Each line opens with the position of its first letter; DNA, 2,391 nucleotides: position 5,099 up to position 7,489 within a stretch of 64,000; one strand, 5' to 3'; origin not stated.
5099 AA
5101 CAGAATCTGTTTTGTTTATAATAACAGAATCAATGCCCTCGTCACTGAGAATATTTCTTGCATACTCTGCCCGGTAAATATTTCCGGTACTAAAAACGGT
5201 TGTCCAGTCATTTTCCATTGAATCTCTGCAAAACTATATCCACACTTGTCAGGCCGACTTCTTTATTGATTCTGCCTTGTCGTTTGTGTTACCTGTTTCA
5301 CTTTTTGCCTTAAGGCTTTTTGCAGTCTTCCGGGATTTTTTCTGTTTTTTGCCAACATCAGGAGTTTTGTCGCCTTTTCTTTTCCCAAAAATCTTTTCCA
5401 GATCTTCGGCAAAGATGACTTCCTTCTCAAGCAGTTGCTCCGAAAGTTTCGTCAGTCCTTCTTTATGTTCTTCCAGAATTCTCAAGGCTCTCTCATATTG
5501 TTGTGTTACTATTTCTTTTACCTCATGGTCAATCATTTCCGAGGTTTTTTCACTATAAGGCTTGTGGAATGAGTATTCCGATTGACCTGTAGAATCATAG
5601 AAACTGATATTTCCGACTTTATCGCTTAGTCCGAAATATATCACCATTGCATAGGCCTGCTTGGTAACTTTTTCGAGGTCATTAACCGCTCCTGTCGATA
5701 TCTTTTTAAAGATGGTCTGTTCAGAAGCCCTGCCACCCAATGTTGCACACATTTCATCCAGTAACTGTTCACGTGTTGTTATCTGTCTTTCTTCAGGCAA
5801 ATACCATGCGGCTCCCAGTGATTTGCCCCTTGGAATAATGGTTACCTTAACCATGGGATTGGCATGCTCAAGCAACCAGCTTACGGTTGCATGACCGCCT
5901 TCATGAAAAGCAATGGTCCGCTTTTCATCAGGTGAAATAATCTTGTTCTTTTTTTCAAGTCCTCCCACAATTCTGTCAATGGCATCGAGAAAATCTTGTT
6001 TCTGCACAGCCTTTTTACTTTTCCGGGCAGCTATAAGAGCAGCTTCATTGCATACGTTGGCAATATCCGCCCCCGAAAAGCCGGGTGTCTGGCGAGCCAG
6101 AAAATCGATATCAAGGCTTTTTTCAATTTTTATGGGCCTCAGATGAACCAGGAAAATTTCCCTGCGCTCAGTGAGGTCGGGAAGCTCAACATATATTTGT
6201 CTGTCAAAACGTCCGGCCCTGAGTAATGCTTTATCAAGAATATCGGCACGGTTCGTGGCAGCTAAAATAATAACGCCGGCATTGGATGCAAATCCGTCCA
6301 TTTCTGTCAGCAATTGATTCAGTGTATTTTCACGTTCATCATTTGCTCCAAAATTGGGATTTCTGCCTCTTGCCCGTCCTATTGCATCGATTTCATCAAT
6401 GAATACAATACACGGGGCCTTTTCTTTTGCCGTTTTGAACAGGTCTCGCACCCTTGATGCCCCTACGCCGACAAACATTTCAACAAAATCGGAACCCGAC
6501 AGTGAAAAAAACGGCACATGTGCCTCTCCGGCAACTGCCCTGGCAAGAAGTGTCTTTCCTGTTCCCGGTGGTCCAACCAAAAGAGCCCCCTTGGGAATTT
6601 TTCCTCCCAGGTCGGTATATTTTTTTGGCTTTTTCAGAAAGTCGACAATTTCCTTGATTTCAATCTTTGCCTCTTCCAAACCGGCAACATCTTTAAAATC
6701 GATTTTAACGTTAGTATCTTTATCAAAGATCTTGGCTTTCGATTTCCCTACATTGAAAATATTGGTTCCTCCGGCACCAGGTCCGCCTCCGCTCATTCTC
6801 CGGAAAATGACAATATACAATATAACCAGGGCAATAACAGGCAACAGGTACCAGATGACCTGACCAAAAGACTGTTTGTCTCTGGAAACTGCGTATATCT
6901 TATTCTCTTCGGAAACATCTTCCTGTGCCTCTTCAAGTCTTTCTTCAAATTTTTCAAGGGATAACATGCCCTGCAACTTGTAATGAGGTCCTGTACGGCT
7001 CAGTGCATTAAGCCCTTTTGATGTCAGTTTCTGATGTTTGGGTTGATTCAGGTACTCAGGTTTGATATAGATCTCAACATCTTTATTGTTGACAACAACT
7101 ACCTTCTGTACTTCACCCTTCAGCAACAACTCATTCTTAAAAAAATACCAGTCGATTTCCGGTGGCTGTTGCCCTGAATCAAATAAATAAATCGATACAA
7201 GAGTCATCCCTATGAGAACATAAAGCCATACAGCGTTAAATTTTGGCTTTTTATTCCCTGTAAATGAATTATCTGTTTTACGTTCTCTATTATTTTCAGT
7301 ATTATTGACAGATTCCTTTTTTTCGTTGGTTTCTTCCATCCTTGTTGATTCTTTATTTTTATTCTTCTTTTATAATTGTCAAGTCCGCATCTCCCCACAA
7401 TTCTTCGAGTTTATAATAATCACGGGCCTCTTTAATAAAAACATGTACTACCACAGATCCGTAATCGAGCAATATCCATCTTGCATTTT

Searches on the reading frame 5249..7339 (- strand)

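Call 53: search_protein_families(library=pfam, proteins=[window:5249-7339:-], max_evalue=0.00001)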
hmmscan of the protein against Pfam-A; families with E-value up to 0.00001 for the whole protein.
window:5249-7339:- (696 aa): 4 families
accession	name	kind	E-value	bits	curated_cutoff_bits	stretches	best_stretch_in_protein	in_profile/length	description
PF01434.24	Peptidase_M41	-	2e-65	220.7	29.9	1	467-650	2-191/191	Peptidase family M41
PF00004.35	AAA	-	4e-48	163.6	21.2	1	253-385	2-130/131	ATPase family associated with various cellular activities (AAA)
PF17862.7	AAA_lid_3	-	6e-16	58.1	27.2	1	409-451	2-44/45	AAA+ lid domain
PF06480.20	FtsH_ext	-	1.4e-08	35.3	25.5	1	38-141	2-93/103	FtsH Extracellular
